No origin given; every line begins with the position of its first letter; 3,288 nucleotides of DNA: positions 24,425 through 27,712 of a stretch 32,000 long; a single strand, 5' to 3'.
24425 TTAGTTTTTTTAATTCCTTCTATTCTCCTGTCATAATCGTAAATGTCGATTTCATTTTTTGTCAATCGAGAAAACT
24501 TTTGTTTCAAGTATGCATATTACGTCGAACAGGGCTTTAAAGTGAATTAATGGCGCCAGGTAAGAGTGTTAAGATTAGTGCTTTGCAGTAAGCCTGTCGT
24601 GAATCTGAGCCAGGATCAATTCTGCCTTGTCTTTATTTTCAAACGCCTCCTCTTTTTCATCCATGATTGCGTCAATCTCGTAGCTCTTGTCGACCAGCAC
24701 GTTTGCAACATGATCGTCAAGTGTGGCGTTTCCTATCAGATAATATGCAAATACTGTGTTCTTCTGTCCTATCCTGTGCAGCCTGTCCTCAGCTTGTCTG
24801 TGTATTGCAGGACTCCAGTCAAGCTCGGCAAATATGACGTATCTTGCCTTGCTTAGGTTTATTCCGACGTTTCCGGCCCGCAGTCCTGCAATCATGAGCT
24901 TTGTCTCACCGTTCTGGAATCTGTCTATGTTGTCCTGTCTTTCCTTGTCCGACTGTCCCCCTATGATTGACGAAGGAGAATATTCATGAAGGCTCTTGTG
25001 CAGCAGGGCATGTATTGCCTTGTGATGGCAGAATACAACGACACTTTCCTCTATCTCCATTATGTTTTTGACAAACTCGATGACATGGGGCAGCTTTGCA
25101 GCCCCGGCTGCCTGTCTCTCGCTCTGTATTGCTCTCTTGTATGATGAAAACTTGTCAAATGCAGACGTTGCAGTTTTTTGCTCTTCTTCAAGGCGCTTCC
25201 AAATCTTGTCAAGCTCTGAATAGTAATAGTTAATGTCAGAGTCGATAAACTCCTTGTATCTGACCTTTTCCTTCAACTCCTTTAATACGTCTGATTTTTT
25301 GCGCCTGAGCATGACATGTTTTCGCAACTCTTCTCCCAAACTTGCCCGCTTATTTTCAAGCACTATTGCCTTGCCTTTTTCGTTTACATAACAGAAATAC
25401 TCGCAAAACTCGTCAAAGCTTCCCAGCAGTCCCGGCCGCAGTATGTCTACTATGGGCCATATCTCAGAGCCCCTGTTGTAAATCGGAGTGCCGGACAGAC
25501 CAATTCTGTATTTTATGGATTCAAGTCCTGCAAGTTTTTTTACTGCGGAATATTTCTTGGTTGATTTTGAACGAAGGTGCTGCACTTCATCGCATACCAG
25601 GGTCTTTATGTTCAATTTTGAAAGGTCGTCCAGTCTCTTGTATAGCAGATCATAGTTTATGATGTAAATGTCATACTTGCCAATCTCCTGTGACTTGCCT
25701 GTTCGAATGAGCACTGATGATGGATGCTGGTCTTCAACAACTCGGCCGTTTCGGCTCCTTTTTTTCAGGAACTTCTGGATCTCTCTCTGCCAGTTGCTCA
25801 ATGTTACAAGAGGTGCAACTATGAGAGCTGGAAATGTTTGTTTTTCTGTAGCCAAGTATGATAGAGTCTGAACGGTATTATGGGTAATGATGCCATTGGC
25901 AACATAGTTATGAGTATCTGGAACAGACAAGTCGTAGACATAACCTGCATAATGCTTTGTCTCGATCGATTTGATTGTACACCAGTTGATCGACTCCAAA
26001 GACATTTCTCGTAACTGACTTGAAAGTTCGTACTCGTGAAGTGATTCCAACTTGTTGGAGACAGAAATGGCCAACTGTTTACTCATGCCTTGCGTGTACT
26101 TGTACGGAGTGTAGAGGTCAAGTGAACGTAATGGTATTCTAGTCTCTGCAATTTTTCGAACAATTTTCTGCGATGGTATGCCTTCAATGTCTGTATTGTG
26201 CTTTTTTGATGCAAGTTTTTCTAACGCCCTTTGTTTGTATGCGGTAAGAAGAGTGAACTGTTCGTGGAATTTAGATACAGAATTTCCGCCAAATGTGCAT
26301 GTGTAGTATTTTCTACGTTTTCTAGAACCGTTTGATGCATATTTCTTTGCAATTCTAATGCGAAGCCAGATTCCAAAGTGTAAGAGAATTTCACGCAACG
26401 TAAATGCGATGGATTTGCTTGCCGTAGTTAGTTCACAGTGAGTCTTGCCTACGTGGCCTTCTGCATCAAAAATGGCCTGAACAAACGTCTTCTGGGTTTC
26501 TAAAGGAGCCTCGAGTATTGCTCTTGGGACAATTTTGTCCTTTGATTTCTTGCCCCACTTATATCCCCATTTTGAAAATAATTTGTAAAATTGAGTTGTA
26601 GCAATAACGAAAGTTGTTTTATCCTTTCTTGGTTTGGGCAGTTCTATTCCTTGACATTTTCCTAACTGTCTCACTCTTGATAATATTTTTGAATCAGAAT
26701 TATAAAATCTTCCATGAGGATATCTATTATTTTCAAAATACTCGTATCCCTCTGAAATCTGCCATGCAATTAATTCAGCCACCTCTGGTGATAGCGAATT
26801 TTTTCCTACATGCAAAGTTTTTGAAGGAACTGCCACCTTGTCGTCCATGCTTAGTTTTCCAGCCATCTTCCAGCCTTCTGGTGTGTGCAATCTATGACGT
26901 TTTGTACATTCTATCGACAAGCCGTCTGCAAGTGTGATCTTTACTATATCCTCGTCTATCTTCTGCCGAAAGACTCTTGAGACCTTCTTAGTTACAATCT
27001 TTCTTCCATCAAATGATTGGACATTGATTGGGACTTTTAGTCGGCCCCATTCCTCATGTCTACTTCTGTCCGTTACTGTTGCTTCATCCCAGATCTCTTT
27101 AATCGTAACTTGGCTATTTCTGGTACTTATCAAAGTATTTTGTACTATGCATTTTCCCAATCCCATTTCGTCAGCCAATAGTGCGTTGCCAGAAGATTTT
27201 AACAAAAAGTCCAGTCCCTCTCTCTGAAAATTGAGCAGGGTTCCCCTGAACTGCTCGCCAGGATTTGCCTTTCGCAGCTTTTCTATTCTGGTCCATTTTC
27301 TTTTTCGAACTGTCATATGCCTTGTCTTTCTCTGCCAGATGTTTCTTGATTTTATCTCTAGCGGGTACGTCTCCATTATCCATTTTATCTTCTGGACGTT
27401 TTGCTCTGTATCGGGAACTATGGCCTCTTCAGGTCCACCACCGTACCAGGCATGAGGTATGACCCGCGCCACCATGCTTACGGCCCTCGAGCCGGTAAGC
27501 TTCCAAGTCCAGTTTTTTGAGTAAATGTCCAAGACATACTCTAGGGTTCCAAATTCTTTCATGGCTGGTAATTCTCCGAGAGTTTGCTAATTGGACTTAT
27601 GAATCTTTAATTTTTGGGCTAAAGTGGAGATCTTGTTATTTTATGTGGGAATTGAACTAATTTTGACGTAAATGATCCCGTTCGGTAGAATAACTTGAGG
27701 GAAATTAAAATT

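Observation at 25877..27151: Apparently intact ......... intein splitting the P-loop (motif I) of an SNF2-family helicase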

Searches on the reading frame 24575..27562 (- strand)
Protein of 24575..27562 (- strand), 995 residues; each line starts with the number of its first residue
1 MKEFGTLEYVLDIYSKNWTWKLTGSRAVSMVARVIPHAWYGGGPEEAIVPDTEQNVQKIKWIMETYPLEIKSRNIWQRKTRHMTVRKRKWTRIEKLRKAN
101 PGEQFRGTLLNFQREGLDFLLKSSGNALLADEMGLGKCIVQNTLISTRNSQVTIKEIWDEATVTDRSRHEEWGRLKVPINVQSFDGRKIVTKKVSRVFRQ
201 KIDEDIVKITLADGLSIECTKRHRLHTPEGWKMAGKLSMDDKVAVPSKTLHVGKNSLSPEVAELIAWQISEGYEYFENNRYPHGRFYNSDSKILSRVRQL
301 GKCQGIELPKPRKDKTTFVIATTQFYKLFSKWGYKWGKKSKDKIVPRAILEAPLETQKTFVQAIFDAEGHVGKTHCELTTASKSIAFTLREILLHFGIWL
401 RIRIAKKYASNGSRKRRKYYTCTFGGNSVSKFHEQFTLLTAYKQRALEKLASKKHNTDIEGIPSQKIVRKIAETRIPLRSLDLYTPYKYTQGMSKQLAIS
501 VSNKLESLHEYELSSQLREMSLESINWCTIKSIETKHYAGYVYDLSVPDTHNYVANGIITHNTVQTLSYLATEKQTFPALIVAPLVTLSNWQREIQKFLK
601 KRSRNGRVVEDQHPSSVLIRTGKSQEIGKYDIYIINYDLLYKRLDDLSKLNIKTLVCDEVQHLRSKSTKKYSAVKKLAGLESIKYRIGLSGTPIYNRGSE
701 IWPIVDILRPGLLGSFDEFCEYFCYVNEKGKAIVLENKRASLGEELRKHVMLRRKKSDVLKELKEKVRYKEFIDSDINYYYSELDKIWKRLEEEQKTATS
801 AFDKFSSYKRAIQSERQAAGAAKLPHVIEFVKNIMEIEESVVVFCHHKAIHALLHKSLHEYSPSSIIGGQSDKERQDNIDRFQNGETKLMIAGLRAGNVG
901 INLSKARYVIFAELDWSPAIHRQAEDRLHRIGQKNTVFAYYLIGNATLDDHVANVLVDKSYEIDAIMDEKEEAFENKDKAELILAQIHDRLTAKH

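Call 4: search_protein_families(library=pfam, proteins=[window:24575-27562:-], max_evalue=1)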
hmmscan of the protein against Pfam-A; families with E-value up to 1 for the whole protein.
window:24575-27562:- (995 aa): 4 families
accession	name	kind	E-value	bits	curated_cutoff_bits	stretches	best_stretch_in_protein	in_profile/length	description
PF00176.29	SNF2-rel_dom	-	1.6e-37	129.6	24.9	1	112-781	1-250/290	SNF2-related domain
PF14890.11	Intein_splicing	-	2.5e-24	86.3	35.8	1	149-562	7-155/155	Intein splicing domain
PF00271.37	Helicase_C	-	6.8e-17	62.2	23.5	1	829-932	4-110/110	Helicase conserved C-terminal domain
PF14528.11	LAGLIDADG_3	-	9.1e-08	32.7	22.5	1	357-435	3-80/82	LAGLIDADG-like domain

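Call 7: search_protein_families(library=ncbifam, proteins=[window:24575-27562:-], max_evalue=0.01)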
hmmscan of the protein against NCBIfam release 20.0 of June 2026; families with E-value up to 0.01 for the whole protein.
window:24575-27562:- (995 aa): 23 families
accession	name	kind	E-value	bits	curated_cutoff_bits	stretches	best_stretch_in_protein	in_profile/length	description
NF058637.1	helic_SCO1167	equivalog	2.2e-55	188.2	1200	3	818-982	759-925/932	SCO1167/SCO6262 family helicase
NF053675.1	pilus_reg_Snf2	equivalog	1.3e-40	139.3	1100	1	561-972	615-1013/1029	pilus expression-regulating Snf2 family helicase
NF041790.1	anti-phage_ZorD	equivalog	1.2e-30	106.2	1500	2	631-941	705-1034/1035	type I Zorya anti-phage system protein ZorD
NF005852.0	PRK07773.1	equivalog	5.4e-29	101.1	780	1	178-564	424-828/886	replicative DNA helicase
NF011418.0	PRK14845.1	equivalog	1.7e-25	89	756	2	136-460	22-321/1049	translation initiation factor IF-2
NF003157.0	PRK04132.1-2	equivalog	2.4e-15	55.5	1103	1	122-467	34-373/864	replication factor C small subunit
NF011491.0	PRK14898.1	equivalog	1.2e-14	53.4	783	1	288-570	267-551/860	DNA-directed RNA polymerase subunit A''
NF045703.1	rSAM_Tes_intein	exception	2e-14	52.4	1700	1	255-456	365-563/1040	tetraether lipid synthase Tes, intein-containing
NF006207.0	PRK08332.1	equivalog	5.5e-13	47.1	2400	1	205-410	947-1150/1684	vitamin B12-dependent ribonucleotide reductase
NF011287.0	PRK14698.1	equivalog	6.4e-13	47.6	1238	1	123-404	226-535/1017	V-type ATP synthase subunit A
NF041062.1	DpdE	equivalog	1.5e-12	46.4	500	1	784-946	488-657/1048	protein DpdE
TIGR01443.1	intein_Cterm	domain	2.7e-10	40.2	15.6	1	541-563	1-24/24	intein C-terminal splicing region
NF038098.1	GyrA_w_intein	exception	6.2e-10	37.6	1850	1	137-573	116-548/1232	intein-containing DNA gyrase subunit A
TIGR01445.1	intein_Nterm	domain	1.4e-09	38.8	24.5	1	138-226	1-82/83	intein N-terminal splicing region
NF042964.1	phospholipD_antiphage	equivalog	3.4e-09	35.6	1100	1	867-969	725-828/895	phospholipase D-like domain-containing anti-phage protein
NF058636.1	helic_sll1366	equivalog_domain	0.0065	15.2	550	0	94-137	543-589/589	sll1366 family intein-prone helicase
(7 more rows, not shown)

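Call 21: find_related_loci(query=A1, collection=genome_contigs, flank=10000)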
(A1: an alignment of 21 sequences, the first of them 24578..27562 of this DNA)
Query A1 (995 aa) in genome_contigs; peptide patterns used: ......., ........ (x = any residue, [..] = any of these).
599 stretches matched a pattern (row limit reached: there are more); 322 encode a relative of the query (tblastn E <= 1e-3); the best 80 are kept; 80 distinct loci.
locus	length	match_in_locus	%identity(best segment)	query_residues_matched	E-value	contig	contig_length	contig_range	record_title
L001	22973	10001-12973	80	1-992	0e+0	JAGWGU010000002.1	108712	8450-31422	MAG: Thaumarchaeota archaeon isolate REEA57 REEA57-150_128, whole genome shotgun sequence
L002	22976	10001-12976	80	1-993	0e+0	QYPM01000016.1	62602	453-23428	MAG: Nitrosopumilales archaeon isolate PowLak16_MAG28 c_000000049687, whole genome shotgun sequence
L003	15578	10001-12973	79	1-992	0e+0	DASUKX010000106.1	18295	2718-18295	MAG TPA_asm: Nitrosotalea sp. isolate SMAG_U1527 k141_1344473, whole genome shotgun sequence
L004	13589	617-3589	80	1-992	0e+0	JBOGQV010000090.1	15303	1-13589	MAG: Nitrosotalea sp. isolate TC-S_metabat2.bin.608 k127_3309749, whole genome shotgun sequence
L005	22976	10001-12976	79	1-993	0e+0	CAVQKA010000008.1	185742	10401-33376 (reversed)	MAG: uncultured Nitrososphaerota archaeon isolate MFD00008.bin.1.167 genome assembly, contig: contig_9283, whole genome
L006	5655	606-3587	71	1-994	0e+0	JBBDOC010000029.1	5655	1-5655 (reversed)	MAG: Nitrosopumilaceae archaeon isolate LejiaB_36_11 Lejia_B_18272_length_5655_cov_6, whole genome shotgun sequence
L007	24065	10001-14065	76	1-995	0e+0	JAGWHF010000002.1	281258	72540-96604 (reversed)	MAG: Thaumarchaeota archaeon isolate REEA70 REEA70_2_length_281318_cov_11.736692, whole genome shotgun sequence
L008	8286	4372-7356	68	1-994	0e+0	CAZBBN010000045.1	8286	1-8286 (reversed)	MAG TPA_asm: uncultured Nitrosopumilaceae archaeon isolate SRP216583_co1_260 genome assembly, contig: NODE_8739_length_8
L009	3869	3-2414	82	188-992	0e+0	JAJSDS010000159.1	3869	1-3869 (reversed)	MAG: Nitrosotalea sp. isolate sed-bin190 NODE_159_length_3869_cov_9.971519, whole genome shotgun sequence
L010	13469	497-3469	80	1-992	0e+0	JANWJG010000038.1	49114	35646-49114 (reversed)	MAG: Nitrosotalea sp. isolate CRAIB_MAG61 c_000000044619, whole genome shotgun sequence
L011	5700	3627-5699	74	1-692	0e+0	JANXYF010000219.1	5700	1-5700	MAG: Nitrosopumilales archaeon isolate GL140_3_metabat_33 GL140_3_k141_844139, whole genome shotgun sequence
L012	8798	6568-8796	65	1-742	0e+0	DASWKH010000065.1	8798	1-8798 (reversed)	MAG TPA_asm: Candidatus Nitrosotenuis sp. isolate SMAG_U2917 k141_1654327, whole genome shotgun sequence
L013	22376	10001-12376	90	1-994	0e+0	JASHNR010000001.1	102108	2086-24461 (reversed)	MAG: Nitrosopumilaceae archaeon isolate JOPF002 JOPF_N012_contig_4503, whole genome shotgun sequence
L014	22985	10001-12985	69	1-994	0e+0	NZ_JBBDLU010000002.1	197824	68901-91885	MAG: Nitrosopumilus sp. isolate LejiaA_33_50 Lejia_A_107_length_197824_cov_28, whole genome shotgun sequence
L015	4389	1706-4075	84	1-994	0e+0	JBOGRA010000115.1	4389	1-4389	MAG: Nitrosotalea sp. isolate SE1508_metabat2.bin.14 NODE_9592_length_4389_cov_2.144768, whole genome shotgun sequence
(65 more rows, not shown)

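Call 53: list_cluster_members(proteins=[window:24578-27562:-, P0018, P0090])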
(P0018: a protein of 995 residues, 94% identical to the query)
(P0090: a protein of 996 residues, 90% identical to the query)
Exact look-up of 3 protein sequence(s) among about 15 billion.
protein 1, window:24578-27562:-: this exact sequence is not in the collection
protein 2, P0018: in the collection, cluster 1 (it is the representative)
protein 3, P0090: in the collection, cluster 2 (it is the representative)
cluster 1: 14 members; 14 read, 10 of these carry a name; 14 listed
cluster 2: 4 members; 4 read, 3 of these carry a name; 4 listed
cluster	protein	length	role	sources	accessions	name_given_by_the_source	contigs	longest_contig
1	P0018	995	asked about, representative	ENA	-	-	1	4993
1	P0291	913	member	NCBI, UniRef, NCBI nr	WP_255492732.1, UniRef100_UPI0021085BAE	SNF2-related protein [Candidatus Nitrosotalea sp. TS] | SNF2-related protein n=1 Tax=Candidatus Nitrosotalea sp. TS TaxID=2341020 ...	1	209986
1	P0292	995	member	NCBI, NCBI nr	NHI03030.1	SWI/SNF family helicase [Candidatus Nitrosotalea sp. TS]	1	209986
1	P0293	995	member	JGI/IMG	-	SNF2 family DNA or RNA helicase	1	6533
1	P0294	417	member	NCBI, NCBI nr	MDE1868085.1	MAG: DEAD/DEAH box helicase, partial [Thaumarchaeota archaeon] | DEAD/DEAH box helicase [Nitrososphaerota archaeon]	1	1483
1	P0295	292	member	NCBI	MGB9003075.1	MAG: DEAD/DEAH box helicase, partial [Nitrosotalea sp.]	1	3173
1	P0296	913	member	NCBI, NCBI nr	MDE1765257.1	MAG: hypothetical protein KGI27_03165 [Thaumarchaeota archaeon] | hypothetical protein [Nitrososphaerota archaeon]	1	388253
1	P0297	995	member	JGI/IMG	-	SNF2 family DNA or RNA helicase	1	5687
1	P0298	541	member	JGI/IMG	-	SNF2 family DNA or RNA helicase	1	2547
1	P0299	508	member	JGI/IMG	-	SNF2 family DNA or RNA helicase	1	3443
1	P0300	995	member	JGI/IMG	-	intein/homing endonuclease/superfamily II DNA or RNA helicase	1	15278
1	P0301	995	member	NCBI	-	-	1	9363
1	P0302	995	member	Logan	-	-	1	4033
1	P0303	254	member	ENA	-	-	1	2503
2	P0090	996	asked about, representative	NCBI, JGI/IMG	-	intein/homing endonuclease/superfamily II DNA or RNA helicase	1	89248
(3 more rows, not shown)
